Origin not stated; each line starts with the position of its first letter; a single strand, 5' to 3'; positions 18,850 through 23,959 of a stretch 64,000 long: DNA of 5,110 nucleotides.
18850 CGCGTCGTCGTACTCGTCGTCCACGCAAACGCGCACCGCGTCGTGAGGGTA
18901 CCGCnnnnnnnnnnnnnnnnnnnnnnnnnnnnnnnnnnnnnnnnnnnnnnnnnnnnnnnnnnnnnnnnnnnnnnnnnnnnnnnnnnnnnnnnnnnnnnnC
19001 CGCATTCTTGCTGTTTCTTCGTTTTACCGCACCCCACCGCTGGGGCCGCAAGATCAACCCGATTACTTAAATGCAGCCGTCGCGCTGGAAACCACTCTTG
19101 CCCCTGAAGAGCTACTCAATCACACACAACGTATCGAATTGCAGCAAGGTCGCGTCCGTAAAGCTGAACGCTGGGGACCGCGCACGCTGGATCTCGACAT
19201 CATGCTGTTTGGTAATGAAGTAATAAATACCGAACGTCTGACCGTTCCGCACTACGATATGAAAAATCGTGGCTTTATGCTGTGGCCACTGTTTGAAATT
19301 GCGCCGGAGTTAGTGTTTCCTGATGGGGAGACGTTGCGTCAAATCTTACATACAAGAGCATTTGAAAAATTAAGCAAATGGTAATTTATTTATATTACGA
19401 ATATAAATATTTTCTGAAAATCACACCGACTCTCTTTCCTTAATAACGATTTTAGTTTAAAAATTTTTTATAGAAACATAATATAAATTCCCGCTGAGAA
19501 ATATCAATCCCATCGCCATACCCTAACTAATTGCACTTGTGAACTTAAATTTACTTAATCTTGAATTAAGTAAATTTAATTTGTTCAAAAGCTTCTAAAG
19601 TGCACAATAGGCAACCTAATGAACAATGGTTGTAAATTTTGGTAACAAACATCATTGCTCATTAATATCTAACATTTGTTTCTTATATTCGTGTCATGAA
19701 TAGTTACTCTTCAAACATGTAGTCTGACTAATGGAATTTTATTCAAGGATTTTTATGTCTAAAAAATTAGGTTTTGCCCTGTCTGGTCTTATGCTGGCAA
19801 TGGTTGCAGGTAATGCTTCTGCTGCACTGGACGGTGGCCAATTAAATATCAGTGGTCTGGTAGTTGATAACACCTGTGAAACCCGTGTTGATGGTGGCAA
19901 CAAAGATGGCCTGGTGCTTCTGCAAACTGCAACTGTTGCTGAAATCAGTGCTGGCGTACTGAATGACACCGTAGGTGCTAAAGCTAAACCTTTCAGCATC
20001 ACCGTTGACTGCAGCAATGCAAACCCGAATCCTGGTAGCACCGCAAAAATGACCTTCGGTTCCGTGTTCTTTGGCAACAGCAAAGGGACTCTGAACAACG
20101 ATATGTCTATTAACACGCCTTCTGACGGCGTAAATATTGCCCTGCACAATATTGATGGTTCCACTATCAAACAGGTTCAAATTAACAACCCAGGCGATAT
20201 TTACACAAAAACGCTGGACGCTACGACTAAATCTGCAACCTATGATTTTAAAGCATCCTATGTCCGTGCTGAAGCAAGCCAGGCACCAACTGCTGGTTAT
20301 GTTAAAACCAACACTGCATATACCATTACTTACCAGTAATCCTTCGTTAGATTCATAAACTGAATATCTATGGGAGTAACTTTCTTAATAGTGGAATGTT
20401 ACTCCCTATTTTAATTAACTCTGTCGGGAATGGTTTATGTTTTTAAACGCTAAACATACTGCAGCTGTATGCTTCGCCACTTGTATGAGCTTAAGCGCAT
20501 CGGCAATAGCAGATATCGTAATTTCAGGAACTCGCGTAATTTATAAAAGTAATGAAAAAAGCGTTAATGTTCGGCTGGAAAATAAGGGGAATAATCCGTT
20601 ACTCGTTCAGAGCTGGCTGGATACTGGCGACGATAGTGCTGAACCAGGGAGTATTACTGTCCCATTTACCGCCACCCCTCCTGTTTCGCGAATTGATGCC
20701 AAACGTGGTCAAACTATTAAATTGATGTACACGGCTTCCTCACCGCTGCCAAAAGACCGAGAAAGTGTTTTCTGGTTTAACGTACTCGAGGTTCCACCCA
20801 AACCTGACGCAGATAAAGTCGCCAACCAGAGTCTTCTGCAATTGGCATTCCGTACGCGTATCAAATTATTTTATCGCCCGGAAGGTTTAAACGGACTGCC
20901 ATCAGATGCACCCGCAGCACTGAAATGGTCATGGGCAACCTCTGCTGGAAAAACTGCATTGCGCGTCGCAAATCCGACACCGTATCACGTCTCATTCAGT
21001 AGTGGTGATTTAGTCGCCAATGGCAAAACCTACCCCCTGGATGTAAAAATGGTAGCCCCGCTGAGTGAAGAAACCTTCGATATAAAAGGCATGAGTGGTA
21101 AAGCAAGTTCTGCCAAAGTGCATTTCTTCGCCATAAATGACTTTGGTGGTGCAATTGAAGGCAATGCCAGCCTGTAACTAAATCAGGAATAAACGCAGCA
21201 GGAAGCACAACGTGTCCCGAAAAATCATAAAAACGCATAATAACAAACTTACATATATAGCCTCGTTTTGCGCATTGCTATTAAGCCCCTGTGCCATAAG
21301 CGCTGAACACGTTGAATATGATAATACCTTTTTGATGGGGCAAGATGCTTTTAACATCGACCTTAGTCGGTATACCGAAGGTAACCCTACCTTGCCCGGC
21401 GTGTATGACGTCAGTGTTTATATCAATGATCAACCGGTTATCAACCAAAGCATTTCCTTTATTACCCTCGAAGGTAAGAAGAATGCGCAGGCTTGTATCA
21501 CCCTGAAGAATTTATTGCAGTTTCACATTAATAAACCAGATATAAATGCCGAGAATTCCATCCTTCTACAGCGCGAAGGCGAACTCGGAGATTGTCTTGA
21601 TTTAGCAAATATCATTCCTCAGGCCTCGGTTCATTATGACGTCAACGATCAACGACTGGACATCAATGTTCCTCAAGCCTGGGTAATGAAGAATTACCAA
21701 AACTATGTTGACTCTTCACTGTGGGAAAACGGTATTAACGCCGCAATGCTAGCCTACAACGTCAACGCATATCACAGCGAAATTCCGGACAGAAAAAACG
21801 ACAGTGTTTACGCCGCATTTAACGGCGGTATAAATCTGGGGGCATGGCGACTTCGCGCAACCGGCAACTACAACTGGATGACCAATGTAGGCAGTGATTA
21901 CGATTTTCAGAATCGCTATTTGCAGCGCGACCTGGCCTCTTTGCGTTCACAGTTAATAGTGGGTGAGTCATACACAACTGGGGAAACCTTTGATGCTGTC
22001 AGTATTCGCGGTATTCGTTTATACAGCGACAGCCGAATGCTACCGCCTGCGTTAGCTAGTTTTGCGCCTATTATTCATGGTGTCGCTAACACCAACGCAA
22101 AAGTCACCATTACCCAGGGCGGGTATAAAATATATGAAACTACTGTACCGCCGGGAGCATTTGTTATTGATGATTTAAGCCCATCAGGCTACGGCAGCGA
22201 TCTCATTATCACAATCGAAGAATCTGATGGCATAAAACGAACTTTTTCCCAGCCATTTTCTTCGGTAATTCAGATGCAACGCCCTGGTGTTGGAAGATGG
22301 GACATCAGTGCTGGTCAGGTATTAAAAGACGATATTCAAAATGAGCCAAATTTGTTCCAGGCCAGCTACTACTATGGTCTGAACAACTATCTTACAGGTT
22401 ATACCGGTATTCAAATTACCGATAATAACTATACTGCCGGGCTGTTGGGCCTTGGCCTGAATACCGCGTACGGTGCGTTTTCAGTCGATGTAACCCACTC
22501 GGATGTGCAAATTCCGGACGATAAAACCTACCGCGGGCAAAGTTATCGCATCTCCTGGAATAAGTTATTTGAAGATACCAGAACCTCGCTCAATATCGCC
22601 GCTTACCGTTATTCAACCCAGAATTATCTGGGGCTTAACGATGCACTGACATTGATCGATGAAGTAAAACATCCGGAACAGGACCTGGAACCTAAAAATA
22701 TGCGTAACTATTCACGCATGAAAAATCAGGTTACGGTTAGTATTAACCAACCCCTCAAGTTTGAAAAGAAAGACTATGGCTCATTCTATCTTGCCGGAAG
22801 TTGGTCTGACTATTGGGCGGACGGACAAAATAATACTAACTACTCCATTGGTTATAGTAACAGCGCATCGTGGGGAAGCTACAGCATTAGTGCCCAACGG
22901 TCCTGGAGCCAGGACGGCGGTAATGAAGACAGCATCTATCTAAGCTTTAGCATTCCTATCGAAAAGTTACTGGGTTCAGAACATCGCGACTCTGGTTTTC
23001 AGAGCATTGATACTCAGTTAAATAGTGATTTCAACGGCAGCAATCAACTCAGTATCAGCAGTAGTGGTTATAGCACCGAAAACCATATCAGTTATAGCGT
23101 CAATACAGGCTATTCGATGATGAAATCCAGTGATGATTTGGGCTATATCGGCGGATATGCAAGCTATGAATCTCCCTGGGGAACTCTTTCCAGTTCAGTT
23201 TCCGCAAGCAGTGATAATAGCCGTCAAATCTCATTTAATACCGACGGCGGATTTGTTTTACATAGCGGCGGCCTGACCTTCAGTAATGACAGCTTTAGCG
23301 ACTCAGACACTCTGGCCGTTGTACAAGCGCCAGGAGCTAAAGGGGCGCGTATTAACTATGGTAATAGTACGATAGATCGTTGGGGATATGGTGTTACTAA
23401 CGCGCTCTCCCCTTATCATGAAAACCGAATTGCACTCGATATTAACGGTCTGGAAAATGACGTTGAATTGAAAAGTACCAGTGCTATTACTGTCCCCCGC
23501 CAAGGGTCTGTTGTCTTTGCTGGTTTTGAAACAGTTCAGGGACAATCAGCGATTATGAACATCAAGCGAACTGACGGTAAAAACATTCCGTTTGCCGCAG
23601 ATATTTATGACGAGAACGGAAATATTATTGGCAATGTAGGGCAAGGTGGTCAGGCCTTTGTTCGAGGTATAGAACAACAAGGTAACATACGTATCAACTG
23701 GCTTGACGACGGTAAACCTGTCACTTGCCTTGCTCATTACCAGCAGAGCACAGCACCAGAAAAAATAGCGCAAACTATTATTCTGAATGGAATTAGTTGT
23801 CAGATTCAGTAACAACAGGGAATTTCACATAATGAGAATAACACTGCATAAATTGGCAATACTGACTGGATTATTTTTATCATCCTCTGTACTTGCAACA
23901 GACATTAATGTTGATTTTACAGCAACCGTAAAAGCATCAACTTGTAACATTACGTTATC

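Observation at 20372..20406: Stem-loop immediately after the major pilin gene yadN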

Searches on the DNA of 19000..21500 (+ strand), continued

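Call 23: get_annotated_region(hit=H90, flank=1200)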
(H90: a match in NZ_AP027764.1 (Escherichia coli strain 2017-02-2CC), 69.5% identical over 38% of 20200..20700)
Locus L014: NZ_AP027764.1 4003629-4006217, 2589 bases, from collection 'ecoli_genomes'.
description: Escherichia coli strain 2017-02-2CC chromosome, complete genome
organism: Escherichia coli strain 2017-02-2CC (NCBI taxid 562)
replicon: chromosome; assembly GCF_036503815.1
host: Homo sapiens; source: feces; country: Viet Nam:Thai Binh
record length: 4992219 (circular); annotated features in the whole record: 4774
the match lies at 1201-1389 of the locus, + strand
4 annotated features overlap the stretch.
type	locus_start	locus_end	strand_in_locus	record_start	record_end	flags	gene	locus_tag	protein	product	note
CDS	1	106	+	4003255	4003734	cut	folK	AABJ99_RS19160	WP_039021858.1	2-amino-4-hydroxy-6-hydroxymethyldihydropteridine diphosphokinase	-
CDS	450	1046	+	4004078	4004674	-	-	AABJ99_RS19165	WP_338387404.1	fimbrial protein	-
CDS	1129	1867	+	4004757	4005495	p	-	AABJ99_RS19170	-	fimbrial chaperone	frameshifted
CDS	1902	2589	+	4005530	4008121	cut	-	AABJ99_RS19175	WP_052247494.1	outer membrane usher protein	-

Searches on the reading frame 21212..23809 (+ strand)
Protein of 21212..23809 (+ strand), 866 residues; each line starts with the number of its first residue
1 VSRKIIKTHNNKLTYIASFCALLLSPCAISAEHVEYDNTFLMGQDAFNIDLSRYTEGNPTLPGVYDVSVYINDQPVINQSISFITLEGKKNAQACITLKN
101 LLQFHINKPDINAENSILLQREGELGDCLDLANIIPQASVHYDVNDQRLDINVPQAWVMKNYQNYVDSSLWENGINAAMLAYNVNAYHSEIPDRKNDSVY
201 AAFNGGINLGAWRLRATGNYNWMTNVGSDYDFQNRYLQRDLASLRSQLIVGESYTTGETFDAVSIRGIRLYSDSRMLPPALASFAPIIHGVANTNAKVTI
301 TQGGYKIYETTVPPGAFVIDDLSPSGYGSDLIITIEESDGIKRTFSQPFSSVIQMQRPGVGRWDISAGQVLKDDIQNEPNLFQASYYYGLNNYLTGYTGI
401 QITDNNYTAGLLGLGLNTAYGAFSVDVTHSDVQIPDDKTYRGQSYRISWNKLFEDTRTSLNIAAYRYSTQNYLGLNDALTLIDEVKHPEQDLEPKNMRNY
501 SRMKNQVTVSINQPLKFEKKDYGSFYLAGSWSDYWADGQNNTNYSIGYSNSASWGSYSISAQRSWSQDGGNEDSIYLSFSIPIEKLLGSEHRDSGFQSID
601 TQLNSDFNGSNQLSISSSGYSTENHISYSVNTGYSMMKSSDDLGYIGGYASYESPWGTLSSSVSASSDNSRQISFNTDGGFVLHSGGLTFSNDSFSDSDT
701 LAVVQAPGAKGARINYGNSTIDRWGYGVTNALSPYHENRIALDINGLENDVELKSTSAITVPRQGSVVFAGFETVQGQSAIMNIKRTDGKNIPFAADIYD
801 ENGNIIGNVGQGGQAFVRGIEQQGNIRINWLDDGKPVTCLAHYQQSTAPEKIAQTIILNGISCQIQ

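Call 65: search_protein_families(library=pfam, proteins=[window:21212-23809:+])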
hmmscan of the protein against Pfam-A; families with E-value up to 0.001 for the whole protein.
window:21212-23809:+ (866 aa): 3 families
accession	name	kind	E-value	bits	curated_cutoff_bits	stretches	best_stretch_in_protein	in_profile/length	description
PF00577.26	Usher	-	6.2e-155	517.6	27.1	1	200-772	1-549/549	Outer membrane usher protein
PF13954.11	PapC_N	-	5.4e-42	143.6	27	1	35-186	1-146/146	PapC N-terminal domain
PF13953.12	PapC_C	-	1.1e-18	67.2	27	1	781-845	1-64/66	PapC C-terminal domain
